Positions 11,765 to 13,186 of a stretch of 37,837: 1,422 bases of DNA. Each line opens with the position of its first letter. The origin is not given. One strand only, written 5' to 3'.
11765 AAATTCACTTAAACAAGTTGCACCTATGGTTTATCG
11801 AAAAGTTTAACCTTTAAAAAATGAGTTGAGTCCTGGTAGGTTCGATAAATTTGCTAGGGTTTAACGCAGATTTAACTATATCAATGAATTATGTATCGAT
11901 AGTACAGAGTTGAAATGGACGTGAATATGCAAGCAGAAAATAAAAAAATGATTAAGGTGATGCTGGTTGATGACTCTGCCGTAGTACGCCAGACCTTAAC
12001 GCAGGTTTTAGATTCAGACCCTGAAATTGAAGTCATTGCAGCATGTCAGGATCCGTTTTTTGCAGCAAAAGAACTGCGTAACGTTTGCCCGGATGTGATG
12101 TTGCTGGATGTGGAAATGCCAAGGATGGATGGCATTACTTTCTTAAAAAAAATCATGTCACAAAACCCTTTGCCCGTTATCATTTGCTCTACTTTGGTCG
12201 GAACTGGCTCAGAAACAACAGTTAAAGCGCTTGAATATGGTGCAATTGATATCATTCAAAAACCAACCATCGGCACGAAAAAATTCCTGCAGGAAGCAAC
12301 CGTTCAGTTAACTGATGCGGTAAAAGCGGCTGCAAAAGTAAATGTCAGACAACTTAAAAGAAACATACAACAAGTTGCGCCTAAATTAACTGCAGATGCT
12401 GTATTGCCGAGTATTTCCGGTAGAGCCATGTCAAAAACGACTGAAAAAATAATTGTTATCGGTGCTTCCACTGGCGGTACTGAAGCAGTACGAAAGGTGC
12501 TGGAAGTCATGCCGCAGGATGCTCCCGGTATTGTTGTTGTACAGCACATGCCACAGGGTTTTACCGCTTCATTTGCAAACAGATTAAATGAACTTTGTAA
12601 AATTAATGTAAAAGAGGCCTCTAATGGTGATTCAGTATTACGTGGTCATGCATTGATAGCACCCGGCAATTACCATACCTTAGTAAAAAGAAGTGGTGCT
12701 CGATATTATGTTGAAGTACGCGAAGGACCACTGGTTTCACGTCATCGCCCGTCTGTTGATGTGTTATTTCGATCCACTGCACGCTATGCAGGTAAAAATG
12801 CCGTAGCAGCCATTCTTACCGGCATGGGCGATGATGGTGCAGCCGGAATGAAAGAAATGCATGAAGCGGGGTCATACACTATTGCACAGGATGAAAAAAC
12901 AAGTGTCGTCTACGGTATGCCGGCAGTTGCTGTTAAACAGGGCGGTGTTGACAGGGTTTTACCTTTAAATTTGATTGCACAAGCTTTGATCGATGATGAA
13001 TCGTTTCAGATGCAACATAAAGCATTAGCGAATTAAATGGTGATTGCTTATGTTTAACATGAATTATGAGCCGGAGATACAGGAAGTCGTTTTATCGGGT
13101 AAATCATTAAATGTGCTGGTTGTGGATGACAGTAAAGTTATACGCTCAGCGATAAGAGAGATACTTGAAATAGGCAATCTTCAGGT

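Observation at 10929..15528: Receptor-modification trio CheR-CheB-CheD wrapped around a REC-GGDEF-EAL protein, with no kinase, coupling protein or receptor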

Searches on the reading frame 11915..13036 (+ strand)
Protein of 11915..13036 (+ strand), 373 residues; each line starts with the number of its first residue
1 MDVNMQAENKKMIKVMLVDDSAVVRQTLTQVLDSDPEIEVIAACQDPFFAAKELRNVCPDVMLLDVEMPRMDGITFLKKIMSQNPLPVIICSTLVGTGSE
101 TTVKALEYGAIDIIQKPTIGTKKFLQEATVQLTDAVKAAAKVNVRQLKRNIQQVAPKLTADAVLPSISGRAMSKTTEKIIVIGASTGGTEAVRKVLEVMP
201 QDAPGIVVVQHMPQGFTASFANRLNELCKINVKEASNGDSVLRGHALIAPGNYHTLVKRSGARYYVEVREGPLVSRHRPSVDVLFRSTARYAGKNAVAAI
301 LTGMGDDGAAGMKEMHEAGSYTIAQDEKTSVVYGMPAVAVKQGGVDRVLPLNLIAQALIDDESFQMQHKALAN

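Call 4: search_protein_families(library=pfam, proteins=[window:11915-13036:+])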
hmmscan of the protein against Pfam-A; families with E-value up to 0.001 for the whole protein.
window:11915-13036:+ (373 aa): 2 families
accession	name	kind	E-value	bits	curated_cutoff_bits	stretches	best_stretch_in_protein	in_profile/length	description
PF01339.22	CheB_methylest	-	1.2e-66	224.1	24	1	180-358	1-174/174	CheB methylesterase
PF00072.30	Response_reg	-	1.8e-21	76.8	30.2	1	15-118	1-101/111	Response regulator receiver domain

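Call 5: search_protein_families(library=ncbifam, proteins=[window:11915-13036:+])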
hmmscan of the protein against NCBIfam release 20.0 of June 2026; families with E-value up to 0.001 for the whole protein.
window:11915-13036:+ (373 aa): 74 families (the best 25 are shown)
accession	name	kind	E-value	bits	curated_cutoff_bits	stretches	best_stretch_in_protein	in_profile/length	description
NF001965.0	PRK00742.1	subfamily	4.7e-131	437.2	293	1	11-360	2-351/357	chemotaxis-specific protein-glutamate methyltransferase CheB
NF009206.0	PRK12555.1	subfamily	5.3e-119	397.2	342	1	13-360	1-334/340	chemotaxis-specific protein-glutamate methyltransferase CheB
NF008677.0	PRK11697.1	equivalog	3e-17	62.8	246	1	12-154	1-136/238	two-component system response regulator BtsR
NF008469.0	PRK11361.1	equivalog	7.4e-15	54.6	714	1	13-200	5-190/461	acetoacetate metabolism transcriptional regulator AtoC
NF007969.0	PRK10693.1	equivalog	2e-13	50.1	329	1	14-154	9-146/337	two-component system response regulator RssB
NF041733.1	resp_reg_CseB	equivalog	5.2e-13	48.9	350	1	14-120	2-104/228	two-component system response regulator CseB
NF047793.1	ResRegPgtA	equivalog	5.7e-13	48.5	650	1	12-212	5-199/414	two-component system response regulator PgtA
TIGR02875.1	spore_0_A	equivalog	7.1e-13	48.4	200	1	12-145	2-134/262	sporulation transcription factor Spo0A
NF041367.1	CheY_Halo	equivalog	7.4e-13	48.9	200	1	15-118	1-101/114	chemotaxis protein CheY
NF051870.1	NAssimRespRegNtrX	equivalog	8.4e-13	48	600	1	13-203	2-189/452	nitrogen assimilation response regulator NtrX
NF007935.0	PRK10651.1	equivalog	1.8e-12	46.9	250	1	9-115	3-108/216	two-component system response regulator NarL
TIGR01818.1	ntrC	equivalog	2.6e-12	46.3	558.6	1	15-197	1-178/463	nitrogen regulation protein NR(I)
NF006900.1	PRK09390.1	equivalog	4.1e-12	46.1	255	1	13-152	5-141/203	response regulator FixJ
NF052445.1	RespRegMctR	equivalog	5e-12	45.7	300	1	13-91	2-80/205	two-component system response regulator MctR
NF045505.1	RR_RssB_Pseudo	equivalog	9e-12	44.7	700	1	11-118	4-108/394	two-component system response regulator RssB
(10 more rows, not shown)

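Call 22: find_homologous_proteins(query=window:11915-13036:+, max_evalue=1e-20)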
Query window:11915-13036:+ (373 aa): 8000 proteins with E <= 1e-20 among 8000 candidates; the best 120 are listed.
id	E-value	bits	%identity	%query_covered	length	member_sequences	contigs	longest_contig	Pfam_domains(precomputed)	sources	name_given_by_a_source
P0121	5.9e-224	761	95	99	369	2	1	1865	PF01339.23,PF00072.31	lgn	-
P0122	3.7e-212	722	89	100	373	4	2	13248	PF01339.23,PF00072.31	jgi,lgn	jgi:two-component system chemotaxis response regulator CheB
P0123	2.5e-210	716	88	99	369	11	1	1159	PF01339.23,PF00072.31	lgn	-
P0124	7.7e-207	704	87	99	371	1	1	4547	PF01339.23,PF00072.31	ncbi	-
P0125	7.0e-199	678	86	98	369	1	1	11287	PF01339.23,PF00072.31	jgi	-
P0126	3.3e-196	670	82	98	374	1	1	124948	PF01339.23,PF00072.31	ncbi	-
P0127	1.0e-193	661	81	99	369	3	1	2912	PF01339.23,PF00072.31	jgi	-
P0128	1.1e-193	661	82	98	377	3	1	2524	PF01339.23,PF00072.31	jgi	jgi:two-component system, chemotaxis family, protein-glutamate methylesterase/glutaminase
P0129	4.1e-192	656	81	98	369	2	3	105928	PF01339.23,PF00072.31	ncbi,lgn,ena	-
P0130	1.9e-191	654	81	98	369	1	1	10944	PF01339.23,PF00072.31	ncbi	-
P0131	5.7e-191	652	81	98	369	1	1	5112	PF01339.23,PF00072.31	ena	-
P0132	1.2e-190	651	81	99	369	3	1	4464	PF01339.23,PF00072.31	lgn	-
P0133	1.4e-190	651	81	98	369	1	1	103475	PF01339.23,PF00072.31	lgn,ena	-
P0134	1.5e-190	651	80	99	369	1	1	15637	PF01339.23,PF00072.31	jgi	-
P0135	2.4e-190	650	81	99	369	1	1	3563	PF01339.23,PF00072.31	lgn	-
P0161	4.8e-181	620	79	97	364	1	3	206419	PF01339.23,PF00072.31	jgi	-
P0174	9.1e-175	599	75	99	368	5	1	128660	PF01339.23,PF00072.31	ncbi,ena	-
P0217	2.2e-162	558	73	93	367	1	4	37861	PF01339.23,PF00072.31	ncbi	-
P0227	9.4e-160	550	72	94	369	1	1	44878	PF01339.23,PF00072.31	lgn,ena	-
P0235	7.7e-155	534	70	93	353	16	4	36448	PF01339.23,PF00072.31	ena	-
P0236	1.0e-154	533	69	94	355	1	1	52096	PF01339.23,PF00072.31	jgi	jgi:two-component system chemotaxis response regulator CheB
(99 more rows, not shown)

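Call 23: find_encoding_contigs(protein=P0236, flank=10000, max_places=1)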
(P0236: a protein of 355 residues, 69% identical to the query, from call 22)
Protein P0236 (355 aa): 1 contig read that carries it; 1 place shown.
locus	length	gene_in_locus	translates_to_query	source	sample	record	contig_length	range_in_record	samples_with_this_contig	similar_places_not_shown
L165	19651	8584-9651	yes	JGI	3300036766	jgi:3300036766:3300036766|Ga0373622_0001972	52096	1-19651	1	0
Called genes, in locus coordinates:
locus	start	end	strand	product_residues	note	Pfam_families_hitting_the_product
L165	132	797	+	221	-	PF00015:MCPsignal, PF04344:CheZ (weak)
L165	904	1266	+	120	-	PF00072:Response_reg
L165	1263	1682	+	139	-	PF00072:Response_reg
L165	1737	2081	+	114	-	PF01740:STAS, PF13466:STAS_2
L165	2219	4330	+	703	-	PF01627:Hpt, PF02895:H-kinase_dim, PF02518:HATPase_c, PF01584:CheW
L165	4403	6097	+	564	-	PF12729:4HB_MCP_1, PF00672:HAMP, PF00015:MCPsignal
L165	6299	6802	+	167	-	PF01584:CheW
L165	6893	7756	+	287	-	PF03705:CheR_N, PF01739:CheR, PF13649:Methyltransf_25 (faint)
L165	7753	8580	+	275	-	PF00072:Response_reg, PF00512:HisKA (faint)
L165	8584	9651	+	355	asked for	PF00072:Response_reg, PF01339:CheB_methylest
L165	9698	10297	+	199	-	PF03975:CheD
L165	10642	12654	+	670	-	PF08448:PAS_4, PF13426:PAS_9, PF00989:PAS, PF13426:PAS_9, PF00989:PAS (weak), PF08448:PAS_4 (weak), PF00512:HisKA, PF02518:HATPase_c, +5 more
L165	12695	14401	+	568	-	PF00072:Response_reg, PF00989:PAS (weak), PF13426:PAS_9 (weak), PF00158:Sigma54_activat, PF14532:Sigma54_activ_2, PF07728:AAA_5 (weak), PF25601:AAA_lid_14, PF02954:HTH_8, +2 more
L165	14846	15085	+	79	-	-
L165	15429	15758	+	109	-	-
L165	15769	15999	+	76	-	-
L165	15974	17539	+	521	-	PF00140:Sigma70_r1_2, PF04542:Sigma70_r2, PF04539:Sigma70_r3, PF04545:Sigma70_r4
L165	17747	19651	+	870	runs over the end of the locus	PF01368:DHH, PF02272:DHHA1, PF00571:CBS (weak), PF01743:PolyA_pol, PF12627:PolyA_pol_RNAbd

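Call 24: find_encoding_contigs(protein=P0235, flank=10000, max_places=1)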
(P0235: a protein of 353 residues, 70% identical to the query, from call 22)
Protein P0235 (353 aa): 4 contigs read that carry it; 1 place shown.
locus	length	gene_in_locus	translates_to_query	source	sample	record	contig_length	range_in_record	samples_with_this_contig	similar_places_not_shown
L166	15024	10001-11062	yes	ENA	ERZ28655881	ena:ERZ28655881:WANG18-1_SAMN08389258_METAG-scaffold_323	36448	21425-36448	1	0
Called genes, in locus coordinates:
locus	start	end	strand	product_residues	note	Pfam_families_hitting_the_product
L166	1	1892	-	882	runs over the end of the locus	PF28598:PDH_E1_N, PF00456:Transketolase_N, PF17831:PDH_E1_M, PF22613:Transketolase_C_1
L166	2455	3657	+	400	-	PF00015:MCPsignal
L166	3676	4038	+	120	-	PF00072:Response_reg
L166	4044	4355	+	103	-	PF01740:STAS, PF13466:STAS_2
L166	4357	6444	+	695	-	PF01627:Hpt, PF02895:H-kinase_dim, PF02518:HATPase_c, PF01584:CheW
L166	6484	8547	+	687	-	PF12729:4HB_MCP_1, PF00015:MCPsignal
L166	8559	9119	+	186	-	PF01584:CheW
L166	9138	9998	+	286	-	PF03705:CheR_N, PF01739:CheR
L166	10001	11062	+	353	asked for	PF00072:Response_reg, PF01339:CheB_methylest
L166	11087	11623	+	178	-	PF03975:CheD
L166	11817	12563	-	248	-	-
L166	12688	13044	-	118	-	-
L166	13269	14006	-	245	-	PF04333:MlaA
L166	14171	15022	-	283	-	?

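Call 25: find_encoding_contigs(protein=P0174, flank=10000, max_places=1)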
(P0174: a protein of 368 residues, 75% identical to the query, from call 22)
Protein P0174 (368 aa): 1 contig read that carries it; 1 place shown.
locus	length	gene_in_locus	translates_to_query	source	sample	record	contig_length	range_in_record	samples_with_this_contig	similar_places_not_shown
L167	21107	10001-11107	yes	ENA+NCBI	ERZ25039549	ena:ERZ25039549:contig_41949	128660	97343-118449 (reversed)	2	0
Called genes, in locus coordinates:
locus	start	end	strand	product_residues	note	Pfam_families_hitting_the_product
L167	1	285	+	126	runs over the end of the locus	-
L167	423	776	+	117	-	-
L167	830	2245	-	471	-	PF01979:Amidohydro_1, PF07969:Amidohydro_3 (weak)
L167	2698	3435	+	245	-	PF13911:AhpC-TSA_2 (faint), PF00578:AhpC-TSA, PF08534:Redoxin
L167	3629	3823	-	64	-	-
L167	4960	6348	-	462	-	-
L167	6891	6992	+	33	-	-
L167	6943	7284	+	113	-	PF01850:PIN (weak)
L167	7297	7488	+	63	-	-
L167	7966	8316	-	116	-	PF01740:STAS, PF13466:STAS_2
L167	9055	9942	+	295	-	PF03705:CheR_N, PF01739:CheR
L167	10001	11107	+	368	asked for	PF00072:Response_reg, PF01339:CheB_methylest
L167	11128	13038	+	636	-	PF00072:Response_reg, PF00990:GGDEF, PF00563:EAL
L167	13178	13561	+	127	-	PF03975:CheD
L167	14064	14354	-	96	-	PF01312:Bac_export_2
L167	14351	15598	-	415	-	PF02120:Flg_hook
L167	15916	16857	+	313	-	PF00990:GGDEF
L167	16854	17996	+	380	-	PF05036:SPOR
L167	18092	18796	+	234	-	PF17656:ChapFlgA_N, PF08666:SAF, PF13144:ChapFlgA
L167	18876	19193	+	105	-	PF04316:FlgM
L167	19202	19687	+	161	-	PF05130:FlgN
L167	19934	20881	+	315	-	PF01584:CheW, PF00072:Response_reg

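Call 27: find_encoding_contigs(protein=P0227, flank=10000, max_places=1)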
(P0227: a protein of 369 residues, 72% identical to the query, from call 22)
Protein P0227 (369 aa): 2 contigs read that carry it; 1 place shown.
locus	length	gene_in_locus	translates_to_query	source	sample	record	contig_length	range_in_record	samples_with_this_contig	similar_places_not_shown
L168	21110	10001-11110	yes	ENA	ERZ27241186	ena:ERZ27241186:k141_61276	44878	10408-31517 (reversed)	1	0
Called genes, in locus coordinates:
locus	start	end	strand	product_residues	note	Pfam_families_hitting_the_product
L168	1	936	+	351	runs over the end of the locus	PF03150:CCP_MauG, PF00034:Cytochrom_C (weak)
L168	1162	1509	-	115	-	-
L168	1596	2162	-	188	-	PF02482:Ribosomal_S30AE, PF00313:CSD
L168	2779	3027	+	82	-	PF00072:Response_reg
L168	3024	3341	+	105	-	PF01740:STAS, PF13466:STAS_2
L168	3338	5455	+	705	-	PF01627:Hpt, PF02895:H-kinase_dim, PF02518:HATPase_c, PF01584:CheW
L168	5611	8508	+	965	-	PF02743:dCache_1, PF00672:HAMP, PF00015:MCPsignal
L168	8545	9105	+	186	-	PF01584:CheW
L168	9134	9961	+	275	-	PF03705:CheR_N, PF01739:CheR, PF08242:Methyltransf_12 (faint), PF13649:Methyltransf_25 (faint)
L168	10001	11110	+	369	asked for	PF00072:Response_reg, PF01339:CheB_methylest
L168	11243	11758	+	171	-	PF03975:CheD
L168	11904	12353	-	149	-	PF28396:SepQ_C (weak), PF01052:FliMN_C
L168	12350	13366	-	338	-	PF02154:FliM, PF01052:FliMN_C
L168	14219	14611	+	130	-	PF00072:Response_reg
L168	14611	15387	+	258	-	PF04344:CheZ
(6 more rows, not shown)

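Call 28: find_encoding_contigs(protein=P0217, flank=10000, max_places=1)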
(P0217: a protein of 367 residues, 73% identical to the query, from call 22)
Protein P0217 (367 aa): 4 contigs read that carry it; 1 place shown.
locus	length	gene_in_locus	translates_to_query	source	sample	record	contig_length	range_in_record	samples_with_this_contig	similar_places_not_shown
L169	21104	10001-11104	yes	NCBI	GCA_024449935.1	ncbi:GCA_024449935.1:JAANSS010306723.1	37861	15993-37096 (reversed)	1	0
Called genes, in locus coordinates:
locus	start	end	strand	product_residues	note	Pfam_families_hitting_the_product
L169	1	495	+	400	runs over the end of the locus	PF00015:MCPsignal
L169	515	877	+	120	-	PF00072:Response_reg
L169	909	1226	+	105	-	PF01740:STAS, PF13466:STAS_2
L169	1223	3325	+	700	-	PF01627:Hpt, PF02895:H-kinase_dim, PF02518:HATPase_c, PF01584:CheW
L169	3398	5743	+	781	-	PF08376:NIT, PF00672:HAMP, PF00015:MCPsignal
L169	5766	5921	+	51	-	-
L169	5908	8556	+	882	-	PF05227:CHASE3, PF00672:HAMP, PF00015:MCPsignal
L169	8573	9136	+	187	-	PF01584:CheW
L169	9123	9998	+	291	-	PF03705:CheR_N, PF01739:CheR, PF08242:Methyltransf_12 (faint)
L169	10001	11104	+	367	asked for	PF00072:Response_reg, PF01339:CheB_methylest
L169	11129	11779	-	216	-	PF13386:DsbD_2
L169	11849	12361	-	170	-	PF05751:FixH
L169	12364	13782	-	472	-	PF12801:Fer4_5, PF13187:Fer4_9 (faint), PF13534:Fer4_17 (faint), PF12838:Fer4_7 (weak), PF13183:Fer4_8 (faint), PF13746:Fer4_18, PF11614:FixG_C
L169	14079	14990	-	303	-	PF14715:FixP_N, PF13442:Cytochrome_CBB3, PF00034:Cytochrom_C (weak), PF13442:Cytochrome_CBB3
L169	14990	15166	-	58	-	PF05545:FixQ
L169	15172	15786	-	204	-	PF02433:FixO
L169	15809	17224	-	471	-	PF00115:COX1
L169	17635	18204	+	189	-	PF00011:HSP20, PF17886:ArsA_HSP20 (weak)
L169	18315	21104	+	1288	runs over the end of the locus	PF18076:FGAR-AT_N, PF18072:FGAR-AT_linker, PF02769:AIRS_C, PF22689:FGAR-AT_PurM_N-like, PF02769:AIRS_C, PF13507:GATase_5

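Call 30: find_homologous_proteins(query=L169:1223-3325:+, max_evalue=1e-30)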
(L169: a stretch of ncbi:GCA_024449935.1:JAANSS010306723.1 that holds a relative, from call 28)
Query L169:1223-3325:+ (700 aa): 8000 proteins with E <= 1e-30 among 8000 candidates; the best 120 are listed.
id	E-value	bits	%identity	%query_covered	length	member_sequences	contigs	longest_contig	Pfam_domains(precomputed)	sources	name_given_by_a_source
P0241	0.0e+0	1515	100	100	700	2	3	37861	PF02895.21,PF01584.25,PF02518.32,PF01627.29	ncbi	-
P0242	0.0e+0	1344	88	100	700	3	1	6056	PF02895.21,PF01584.25,PF02518.32,PF01627.29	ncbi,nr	ncbi:MAG: chemotaxis protein CheA [Gammaproteobacteria bacterium]|nr:chemotaxis protein CheA [Gammap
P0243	0.0e+0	1302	86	100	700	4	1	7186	PF02895.21,PF01584.25,PF02518.32,PF01627.29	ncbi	-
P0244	0.0e+0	1298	85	100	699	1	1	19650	PF02895.21,PF01584.25,PF02518.32,PF01627.29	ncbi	-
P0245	0.0e+0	1297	85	100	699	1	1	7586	PF02895.21,PF01584.25,PF02518.32,PF01627.29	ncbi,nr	ncbi:MAG: chemotaxis protein CheA [Gammaproteobacteria bacterium]|nr:chemotaxis protein CheA [Gammap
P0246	0.0e+0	1290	84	100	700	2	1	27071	PF02895.21,PF01584.25,PF02518.32,PF01627.29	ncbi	-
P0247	0.0e+0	1196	79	100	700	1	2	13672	PF02895.21,PF01584.25,PF02518.32,PF01627.29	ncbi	-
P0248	0.0e+0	1123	75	100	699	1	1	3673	PF02895.21,PF01584.25,PF02518.32,PF01627.29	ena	-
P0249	0.0e+0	1095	72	100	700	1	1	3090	PF02895.21,PF01584.25,PF02518.32,PF01627.29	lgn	-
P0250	0.0e+0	1088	71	100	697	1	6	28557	PF02895.21,PF01584.25,PF02518.32,PF01627.29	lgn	-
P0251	0.0e+0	1079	71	100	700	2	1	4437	PF02895.21,PF01584.25,PF02518.32,PF01627.29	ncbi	-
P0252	0.0e+0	1075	70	100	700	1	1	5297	PF02895.21,PF01584.25,PF02518.32,PF01627.29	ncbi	-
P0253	0.0e+0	1069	70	100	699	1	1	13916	PF02895.21,PF01584.25,PF02518.32,PF01627.29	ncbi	-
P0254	0.0e+0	1068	69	100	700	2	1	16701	PF02895.21,PF01584.25,PF02518.32,PF01627.29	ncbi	-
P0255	0.0e+0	1067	70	100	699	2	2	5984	PF02895.21,PF01584.25,PF02518.32,PF01627.29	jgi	-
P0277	2.9e-282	956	63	100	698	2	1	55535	PF02895.21,PF01584.25,PF02518.32,PF01627.29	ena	-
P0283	5.4e-281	952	63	100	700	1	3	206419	PF02895.21,PF01584.25,PF02518.32,PF01627.29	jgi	-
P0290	5.1e-279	945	63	100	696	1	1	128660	PF02895.21,PF01584.25,PF02518.32,PF01627.29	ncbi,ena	-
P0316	4.0e-272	922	63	94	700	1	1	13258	PF02895.21,PF01584.25,PF02518.32,PF01627.29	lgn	-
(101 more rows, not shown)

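Call 31: find_encoding_contigs(protein=P0290, flank=10000, max_places=1)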
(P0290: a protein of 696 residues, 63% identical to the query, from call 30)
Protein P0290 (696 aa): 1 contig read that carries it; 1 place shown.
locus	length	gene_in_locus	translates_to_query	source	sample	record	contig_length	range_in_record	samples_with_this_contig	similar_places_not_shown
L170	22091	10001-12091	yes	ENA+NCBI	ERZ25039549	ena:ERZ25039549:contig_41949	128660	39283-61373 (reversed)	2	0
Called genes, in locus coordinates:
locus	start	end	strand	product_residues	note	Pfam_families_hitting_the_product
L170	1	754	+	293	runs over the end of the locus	PF00142:Fer4_NifH, PF01656:CbiA, PF02374:ArsA_ATPase (weak), PF10609:ParA, PF13614:AAA_31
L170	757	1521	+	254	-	PF04542:Sigma70_r2, PF04539:Sigma70_r3, PF04545:Sigma70_r4, PF08281:Sigma70_r4_2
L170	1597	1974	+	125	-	PF00072:Response_reg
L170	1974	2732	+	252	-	PF04344:CheZ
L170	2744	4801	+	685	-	PF01627:Hpt, PF02895:H-kinase_dim, PF02518:HATPase_c, PF01584:CheW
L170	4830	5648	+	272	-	PF01656:CbiA, PF02374:ArsA_ATPase (weak), PF06564:CBP_BcsQ, PF09140:MipZ (faint), PF10609:ParA (weak), PF13614:AAA_31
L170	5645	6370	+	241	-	PF01584:CheW (weak)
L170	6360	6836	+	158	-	PF01584:CheW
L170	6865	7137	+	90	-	-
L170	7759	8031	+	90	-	-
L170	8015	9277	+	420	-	PF00015:MCPsignal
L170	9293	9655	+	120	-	PF00072:Response_reg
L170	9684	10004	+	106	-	PF01740:STAS, PF13466:STAS_2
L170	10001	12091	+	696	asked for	PF01627:Hpt, PF02895:H-kinase_dim, PF02518:HATPase_c, PF01584:CheW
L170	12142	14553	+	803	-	-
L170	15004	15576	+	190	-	PF01584:CheW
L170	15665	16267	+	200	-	PF02203:TarH, PF12729:4HB_MCP_1, PF16591:HBM (weak)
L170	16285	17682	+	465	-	PF00672:HAMP, PF00015:MCPsignal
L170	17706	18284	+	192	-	PF01584:CheW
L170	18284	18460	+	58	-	-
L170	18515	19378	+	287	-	PF00194:Carb_anhydrase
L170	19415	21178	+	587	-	PF00672:HAMP, PF00015:MCPsignal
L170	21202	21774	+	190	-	PF01584:CheW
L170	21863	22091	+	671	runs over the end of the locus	PF02203:TarH, PF12729:4HB_MCP_1, PF00672:HAMP, PF00015:MCPsignal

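Call 32: find_encoding_contigs(protein=P0316, flank=10000, max_places=1)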
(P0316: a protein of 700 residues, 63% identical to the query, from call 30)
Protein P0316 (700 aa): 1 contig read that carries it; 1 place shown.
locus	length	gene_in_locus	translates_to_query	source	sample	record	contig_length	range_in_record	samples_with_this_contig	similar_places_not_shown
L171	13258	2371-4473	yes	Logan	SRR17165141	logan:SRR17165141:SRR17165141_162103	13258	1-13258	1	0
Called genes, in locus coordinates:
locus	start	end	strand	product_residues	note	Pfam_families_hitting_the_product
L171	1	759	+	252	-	?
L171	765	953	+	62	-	-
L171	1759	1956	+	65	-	PF00072:Response_reg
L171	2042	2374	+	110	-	PF01740:STAS, PF13466:STAS_2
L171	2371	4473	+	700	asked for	PF01627:Hpt, PF02895:H-kinase_dim, PF02518:HATPase_c, PF01584:CheW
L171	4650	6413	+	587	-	PF13682:CZB, PF00015:MCPsignal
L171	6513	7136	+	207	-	PF01584:CheW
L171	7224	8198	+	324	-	PF03705:CheR_N, PF01739:CheR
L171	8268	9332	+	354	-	PF00072:Response_reg, PF01339:CheB_methylest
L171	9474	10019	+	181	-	PF03975:CheD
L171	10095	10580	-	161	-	-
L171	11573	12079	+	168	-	PF09723:Zn_ribbon_8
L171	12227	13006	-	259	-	PF00702:Hydrolase, PF13344:Hydrolase_6, PF13419:HAD_2 (faint), PF13242:Hydrolase_like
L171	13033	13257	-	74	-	?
